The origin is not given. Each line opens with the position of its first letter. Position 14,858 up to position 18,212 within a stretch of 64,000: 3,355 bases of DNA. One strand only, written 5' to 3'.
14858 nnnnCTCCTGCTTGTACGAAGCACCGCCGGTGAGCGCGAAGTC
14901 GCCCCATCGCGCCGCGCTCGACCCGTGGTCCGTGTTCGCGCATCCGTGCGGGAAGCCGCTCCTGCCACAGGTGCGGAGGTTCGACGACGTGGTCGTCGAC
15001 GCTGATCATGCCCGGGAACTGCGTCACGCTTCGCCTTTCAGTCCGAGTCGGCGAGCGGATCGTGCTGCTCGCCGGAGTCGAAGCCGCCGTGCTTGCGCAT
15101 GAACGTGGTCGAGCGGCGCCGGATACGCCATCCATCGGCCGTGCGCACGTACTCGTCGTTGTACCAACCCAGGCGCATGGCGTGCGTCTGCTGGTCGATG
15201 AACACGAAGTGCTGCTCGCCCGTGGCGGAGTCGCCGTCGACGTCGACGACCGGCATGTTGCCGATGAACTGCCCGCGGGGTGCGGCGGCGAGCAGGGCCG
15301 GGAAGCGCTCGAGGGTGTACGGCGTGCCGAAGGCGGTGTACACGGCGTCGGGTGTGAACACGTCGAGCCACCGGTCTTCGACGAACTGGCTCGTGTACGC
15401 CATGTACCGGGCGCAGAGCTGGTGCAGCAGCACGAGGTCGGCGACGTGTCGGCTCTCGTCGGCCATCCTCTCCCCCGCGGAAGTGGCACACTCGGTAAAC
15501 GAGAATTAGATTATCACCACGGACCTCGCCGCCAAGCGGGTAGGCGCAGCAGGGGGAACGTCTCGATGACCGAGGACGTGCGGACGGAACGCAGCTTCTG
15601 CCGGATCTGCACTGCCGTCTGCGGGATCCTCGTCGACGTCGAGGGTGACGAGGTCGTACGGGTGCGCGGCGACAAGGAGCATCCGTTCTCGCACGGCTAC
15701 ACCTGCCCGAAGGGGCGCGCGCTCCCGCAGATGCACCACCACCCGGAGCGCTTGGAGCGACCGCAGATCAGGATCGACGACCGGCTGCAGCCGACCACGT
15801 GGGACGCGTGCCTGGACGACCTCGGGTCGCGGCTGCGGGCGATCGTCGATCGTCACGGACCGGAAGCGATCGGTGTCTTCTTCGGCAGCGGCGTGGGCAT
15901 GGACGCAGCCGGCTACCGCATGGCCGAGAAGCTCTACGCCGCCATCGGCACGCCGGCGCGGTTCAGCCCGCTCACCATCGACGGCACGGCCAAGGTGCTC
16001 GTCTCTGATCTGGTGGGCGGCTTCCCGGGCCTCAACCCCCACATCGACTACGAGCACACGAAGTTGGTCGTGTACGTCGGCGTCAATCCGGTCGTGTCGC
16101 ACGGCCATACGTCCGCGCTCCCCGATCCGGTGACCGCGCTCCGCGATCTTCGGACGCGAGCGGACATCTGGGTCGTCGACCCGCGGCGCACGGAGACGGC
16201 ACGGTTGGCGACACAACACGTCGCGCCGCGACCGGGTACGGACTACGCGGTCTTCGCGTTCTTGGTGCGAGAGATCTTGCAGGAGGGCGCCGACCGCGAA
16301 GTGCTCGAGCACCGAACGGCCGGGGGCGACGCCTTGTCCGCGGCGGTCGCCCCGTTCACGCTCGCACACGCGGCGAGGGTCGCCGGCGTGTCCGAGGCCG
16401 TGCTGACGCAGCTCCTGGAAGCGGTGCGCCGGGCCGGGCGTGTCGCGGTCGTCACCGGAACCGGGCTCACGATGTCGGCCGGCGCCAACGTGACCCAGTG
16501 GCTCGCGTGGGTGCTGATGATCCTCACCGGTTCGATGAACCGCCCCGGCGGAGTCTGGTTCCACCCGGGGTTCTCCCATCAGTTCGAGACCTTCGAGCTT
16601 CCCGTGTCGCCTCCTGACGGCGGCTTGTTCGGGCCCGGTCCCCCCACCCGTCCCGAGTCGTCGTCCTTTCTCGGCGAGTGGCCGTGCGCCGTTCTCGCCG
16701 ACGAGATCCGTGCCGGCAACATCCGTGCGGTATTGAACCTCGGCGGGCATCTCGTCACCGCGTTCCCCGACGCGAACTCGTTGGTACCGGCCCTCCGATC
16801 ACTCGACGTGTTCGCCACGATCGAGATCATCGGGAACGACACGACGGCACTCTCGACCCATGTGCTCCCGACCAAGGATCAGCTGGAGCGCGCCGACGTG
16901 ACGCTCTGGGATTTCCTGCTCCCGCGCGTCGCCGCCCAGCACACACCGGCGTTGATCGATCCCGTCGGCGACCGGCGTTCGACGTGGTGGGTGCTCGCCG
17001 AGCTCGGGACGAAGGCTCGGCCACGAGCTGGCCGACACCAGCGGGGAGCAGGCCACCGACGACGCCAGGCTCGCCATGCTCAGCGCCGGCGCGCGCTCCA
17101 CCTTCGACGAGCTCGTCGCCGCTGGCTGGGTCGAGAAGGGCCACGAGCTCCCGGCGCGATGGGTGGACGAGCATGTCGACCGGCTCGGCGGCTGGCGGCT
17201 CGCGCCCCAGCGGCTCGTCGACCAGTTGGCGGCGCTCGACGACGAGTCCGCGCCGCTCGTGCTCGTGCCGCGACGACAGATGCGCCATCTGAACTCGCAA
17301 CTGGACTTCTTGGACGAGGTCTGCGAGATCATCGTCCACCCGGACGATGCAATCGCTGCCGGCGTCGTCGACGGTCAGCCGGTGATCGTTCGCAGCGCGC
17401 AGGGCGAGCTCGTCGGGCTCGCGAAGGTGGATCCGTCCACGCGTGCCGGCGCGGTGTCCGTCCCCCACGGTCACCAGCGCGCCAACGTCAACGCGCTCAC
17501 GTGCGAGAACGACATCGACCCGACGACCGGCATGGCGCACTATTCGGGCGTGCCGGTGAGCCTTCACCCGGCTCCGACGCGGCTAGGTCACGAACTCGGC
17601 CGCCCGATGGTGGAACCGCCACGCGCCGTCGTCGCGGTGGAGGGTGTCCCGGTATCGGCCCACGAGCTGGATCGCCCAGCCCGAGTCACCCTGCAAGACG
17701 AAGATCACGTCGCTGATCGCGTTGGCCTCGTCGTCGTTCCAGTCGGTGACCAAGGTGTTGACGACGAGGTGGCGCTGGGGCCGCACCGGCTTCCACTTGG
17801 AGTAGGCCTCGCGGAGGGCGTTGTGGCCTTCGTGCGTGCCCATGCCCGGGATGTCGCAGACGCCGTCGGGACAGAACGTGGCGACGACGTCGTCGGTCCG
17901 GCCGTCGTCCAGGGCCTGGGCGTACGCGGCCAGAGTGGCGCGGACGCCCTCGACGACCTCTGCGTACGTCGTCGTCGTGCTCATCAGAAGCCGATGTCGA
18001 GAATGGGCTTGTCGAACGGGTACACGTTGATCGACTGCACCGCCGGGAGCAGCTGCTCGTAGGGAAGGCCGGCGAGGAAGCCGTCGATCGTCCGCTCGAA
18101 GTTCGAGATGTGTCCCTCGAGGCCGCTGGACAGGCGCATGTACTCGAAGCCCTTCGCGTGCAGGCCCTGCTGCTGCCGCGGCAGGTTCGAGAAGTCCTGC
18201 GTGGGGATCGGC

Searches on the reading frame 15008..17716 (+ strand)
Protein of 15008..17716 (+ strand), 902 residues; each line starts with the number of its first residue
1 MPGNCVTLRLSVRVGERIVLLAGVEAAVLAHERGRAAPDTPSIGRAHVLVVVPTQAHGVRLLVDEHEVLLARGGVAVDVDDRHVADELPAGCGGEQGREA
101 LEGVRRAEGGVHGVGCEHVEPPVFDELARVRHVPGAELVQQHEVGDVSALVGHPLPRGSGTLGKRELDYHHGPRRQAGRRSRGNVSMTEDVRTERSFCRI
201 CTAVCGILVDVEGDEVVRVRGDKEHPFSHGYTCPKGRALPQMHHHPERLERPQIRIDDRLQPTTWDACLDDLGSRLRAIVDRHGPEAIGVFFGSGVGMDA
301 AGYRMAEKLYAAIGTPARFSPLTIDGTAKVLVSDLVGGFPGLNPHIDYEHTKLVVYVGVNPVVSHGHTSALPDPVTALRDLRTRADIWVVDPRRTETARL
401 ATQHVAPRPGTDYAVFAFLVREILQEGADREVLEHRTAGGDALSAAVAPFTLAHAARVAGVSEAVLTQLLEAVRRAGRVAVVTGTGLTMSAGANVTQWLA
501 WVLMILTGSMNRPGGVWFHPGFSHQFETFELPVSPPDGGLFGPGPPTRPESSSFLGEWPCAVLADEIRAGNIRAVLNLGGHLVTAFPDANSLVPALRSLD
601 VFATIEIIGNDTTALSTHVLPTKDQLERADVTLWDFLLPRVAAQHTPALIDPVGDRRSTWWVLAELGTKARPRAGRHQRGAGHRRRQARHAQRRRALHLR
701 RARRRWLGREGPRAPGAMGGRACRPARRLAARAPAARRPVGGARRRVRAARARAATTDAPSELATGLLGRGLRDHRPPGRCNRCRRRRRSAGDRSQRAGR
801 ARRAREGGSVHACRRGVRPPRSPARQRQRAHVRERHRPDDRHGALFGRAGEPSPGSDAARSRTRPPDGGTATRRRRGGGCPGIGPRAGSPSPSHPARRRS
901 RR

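Call 15: search_protein_families(library=pfam, proteins=[window:15008-17716:+])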
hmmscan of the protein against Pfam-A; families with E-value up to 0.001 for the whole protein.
window:15008-17716:+ (902 aa): 2 families
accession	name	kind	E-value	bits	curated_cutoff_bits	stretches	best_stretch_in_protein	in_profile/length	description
PF00384.28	Molybdopterin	-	1.4e-28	100.4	24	1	248-668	1-352/353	Molybdopterin oxidoreductase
PF04879.21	Molybdop_Fe4S4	-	8.5e-14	51.7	22.7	1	193-242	3-52/55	Molybdopterin oxidoreductase Fe4S4 domain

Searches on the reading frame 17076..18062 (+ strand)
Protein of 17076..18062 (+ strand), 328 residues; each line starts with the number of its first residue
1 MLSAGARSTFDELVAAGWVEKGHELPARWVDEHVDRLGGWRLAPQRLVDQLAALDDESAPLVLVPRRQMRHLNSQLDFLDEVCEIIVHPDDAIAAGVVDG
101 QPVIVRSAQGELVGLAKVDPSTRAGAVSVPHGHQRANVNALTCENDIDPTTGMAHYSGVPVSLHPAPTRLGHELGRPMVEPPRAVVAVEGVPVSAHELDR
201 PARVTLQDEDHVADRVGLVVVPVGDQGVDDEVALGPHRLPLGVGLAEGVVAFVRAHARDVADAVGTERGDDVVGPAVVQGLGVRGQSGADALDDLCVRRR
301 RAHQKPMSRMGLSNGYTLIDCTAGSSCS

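Call 15: search_protein_families(library=pfam, proteins=[window:17076-18062:+])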
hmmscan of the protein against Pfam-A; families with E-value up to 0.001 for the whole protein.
window:17076-18062:+ (328 aa): 1 family
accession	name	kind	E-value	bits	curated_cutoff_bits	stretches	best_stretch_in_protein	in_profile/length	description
PF01568.27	Molydop_binding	-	5.6e-16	59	26.8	1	82-159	28-109/110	Molydopterin dinucleotide binding domain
